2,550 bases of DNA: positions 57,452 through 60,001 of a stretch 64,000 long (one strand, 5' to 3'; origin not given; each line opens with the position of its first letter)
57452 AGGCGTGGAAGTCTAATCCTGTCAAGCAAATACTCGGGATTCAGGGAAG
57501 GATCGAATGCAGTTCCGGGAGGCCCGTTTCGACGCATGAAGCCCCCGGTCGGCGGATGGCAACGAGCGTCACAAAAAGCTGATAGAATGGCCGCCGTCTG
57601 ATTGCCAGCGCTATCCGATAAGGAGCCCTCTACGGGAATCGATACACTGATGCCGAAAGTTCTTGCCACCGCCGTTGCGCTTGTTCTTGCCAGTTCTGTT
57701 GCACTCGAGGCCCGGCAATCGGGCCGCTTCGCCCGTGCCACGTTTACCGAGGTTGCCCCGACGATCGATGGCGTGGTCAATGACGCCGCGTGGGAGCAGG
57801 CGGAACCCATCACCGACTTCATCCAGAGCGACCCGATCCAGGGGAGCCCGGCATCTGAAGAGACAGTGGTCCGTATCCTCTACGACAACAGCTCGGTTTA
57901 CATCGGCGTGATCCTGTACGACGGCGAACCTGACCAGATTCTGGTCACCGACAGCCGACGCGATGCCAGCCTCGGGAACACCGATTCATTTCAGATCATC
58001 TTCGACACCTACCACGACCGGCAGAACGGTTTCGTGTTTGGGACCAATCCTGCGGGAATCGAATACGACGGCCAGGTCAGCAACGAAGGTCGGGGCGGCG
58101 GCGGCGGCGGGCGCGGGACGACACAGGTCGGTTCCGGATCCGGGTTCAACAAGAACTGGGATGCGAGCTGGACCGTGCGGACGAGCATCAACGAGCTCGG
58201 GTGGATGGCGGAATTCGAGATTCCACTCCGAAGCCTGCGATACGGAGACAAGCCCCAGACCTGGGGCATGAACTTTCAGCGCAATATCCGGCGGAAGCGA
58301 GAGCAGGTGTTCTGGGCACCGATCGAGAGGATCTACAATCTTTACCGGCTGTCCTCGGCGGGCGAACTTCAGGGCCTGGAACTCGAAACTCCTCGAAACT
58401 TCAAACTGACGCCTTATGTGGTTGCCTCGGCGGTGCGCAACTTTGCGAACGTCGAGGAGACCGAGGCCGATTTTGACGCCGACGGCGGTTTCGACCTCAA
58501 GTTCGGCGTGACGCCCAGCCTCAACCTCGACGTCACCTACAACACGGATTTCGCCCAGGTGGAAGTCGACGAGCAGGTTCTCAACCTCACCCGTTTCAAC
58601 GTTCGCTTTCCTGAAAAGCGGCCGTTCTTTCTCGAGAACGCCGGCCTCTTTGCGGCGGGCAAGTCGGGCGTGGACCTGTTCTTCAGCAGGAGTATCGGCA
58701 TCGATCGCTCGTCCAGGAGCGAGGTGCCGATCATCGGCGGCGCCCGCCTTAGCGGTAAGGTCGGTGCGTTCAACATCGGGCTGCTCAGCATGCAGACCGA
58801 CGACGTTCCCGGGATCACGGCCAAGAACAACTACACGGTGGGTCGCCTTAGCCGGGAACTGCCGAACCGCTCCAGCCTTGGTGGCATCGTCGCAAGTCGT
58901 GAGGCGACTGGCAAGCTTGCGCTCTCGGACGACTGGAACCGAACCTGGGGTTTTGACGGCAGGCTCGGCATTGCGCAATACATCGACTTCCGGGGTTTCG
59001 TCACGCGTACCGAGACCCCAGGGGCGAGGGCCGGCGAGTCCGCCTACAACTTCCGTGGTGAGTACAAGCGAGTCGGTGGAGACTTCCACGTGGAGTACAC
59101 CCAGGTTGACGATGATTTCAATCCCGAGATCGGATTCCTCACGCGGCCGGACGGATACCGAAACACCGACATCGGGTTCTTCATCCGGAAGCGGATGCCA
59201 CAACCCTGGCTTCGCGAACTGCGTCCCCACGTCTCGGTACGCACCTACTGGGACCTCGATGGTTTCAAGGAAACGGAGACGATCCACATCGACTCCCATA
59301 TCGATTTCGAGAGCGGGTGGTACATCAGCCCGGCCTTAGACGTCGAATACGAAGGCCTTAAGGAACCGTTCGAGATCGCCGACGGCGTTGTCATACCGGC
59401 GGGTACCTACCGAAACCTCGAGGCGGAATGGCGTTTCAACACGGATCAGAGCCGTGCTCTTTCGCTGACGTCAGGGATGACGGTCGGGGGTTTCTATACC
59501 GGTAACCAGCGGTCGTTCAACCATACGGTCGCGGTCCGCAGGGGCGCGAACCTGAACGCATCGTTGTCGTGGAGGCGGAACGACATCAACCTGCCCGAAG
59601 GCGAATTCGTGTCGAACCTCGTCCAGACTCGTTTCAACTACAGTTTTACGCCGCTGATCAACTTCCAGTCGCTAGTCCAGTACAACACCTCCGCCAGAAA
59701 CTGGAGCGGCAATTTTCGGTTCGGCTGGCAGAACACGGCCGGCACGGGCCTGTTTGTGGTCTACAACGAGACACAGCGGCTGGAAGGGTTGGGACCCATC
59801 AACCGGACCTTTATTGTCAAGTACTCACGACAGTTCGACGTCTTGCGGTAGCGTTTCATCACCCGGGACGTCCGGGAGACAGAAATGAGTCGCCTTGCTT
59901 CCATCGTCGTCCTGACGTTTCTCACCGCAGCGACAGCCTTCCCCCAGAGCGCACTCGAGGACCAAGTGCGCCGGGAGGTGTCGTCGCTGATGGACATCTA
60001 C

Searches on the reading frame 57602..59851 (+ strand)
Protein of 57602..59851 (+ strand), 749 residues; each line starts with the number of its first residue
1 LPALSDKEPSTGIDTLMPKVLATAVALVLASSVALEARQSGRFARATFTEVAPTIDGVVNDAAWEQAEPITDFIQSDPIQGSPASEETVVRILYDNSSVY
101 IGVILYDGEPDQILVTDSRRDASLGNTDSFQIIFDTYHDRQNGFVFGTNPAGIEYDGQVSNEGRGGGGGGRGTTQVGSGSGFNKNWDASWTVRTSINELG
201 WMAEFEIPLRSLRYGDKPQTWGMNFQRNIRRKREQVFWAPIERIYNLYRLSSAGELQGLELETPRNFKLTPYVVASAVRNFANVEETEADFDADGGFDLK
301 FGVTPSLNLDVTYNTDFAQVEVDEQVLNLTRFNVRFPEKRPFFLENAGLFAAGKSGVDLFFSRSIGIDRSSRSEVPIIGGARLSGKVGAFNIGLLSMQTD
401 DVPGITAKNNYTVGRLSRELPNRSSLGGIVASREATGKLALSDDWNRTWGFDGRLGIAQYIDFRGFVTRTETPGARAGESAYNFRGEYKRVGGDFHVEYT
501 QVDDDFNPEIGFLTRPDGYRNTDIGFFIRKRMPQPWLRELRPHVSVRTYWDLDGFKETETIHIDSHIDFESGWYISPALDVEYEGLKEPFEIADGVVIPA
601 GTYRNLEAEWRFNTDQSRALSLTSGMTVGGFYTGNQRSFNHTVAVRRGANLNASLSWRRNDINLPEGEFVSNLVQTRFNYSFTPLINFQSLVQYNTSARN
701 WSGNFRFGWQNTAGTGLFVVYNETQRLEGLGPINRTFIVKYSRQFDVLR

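Call 5: search_protein_families(library=pfam, proteins=[window:57602-59851:+], max_evalue=0.01)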
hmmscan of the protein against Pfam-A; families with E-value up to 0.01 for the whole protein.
window:57602-59851:+ (749 aa): 2 families
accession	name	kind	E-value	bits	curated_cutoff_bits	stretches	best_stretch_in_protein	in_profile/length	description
PF19313.5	DUF5916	-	2.8e-24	86.2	22.6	1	264-371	2-100/572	Domain of unknown function (DUF5916)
PF06452.16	CBM9_1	-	8.4e-07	29.5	23.4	1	55-228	1-149/185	Carbohydrate family 9 binding domain-like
